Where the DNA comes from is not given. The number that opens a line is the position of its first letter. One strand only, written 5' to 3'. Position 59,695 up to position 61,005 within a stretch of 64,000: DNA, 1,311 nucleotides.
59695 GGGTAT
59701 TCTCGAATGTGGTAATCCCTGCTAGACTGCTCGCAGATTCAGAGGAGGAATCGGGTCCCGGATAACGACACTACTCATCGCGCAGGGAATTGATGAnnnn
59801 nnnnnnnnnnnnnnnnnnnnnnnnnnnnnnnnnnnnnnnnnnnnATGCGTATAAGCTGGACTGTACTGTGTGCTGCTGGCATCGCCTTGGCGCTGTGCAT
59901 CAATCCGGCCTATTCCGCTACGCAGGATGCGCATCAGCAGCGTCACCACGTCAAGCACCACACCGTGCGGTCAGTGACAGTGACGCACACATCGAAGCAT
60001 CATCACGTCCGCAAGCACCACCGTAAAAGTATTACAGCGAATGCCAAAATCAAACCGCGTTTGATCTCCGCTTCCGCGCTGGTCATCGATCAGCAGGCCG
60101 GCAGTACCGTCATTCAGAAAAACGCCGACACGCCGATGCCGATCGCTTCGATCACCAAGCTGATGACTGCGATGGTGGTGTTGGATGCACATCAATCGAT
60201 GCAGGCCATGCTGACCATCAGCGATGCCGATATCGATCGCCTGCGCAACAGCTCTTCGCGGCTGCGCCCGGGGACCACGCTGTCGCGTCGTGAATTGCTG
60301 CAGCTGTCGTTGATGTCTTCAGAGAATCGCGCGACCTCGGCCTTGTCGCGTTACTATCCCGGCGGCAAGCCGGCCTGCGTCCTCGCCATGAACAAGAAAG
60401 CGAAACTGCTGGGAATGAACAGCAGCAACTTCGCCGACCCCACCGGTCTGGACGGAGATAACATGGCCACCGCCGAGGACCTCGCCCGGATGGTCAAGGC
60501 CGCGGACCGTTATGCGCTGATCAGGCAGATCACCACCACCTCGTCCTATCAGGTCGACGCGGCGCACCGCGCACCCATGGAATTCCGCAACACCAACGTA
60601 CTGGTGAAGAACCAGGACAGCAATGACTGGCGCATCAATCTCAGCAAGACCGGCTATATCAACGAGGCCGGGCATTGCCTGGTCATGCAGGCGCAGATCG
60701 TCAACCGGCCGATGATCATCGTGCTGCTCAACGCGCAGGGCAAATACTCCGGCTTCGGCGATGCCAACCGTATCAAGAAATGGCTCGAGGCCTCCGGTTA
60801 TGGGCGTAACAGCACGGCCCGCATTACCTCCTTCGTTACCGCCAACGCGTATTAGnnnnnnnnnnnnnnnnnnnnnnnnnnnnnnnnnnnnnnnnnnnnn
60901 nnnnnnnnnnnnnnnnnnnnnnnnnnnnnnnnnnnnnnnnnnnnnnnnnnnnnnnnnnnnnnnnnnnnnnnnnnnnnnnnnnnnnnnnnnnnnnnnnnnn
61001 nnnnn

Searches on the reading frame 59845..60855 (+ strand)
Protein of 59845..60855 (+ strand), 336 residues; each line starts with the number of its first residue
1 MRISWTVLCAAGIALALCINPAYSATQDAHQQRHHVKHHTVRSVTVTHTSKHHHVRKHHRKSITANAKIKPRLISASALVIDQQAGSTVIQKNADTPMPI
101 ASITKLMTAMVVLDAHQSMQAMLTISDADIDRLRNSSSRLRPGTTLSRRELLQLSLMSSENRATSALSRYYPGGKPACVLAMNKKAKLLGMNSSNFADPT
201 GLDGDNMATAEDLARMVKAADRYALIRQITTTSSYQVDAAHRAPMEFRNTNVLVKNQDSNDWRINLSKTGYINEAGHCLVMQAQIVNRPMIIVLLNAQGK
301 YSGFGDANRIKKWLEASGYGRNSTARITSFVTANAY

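Call 85: search_protein_families(library=pfam, proteins=[window:59845-60855:+], max_evalue=0.001)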
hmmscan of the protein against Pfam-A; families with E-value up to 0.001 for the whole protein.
window:59845-60855:+ (336 aa): 3 families
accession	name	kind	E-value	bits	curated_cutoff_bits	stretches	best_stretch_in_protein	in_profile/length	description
PF00768.25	Peptidase_S11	-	4.2e-56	190.5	27.6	1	68-298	5-238/239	D-alanyl-D-alanine carboxypeptidase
PF13354.11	Beta-lactamase2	-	2.4e-11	43.8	22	1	80-219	4-145/214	Beta-lactamase enzyme family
PF00144.29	Beta-lactamase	-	3.2e-05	23.7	27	0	86-117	25-69/329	Beta-lactamase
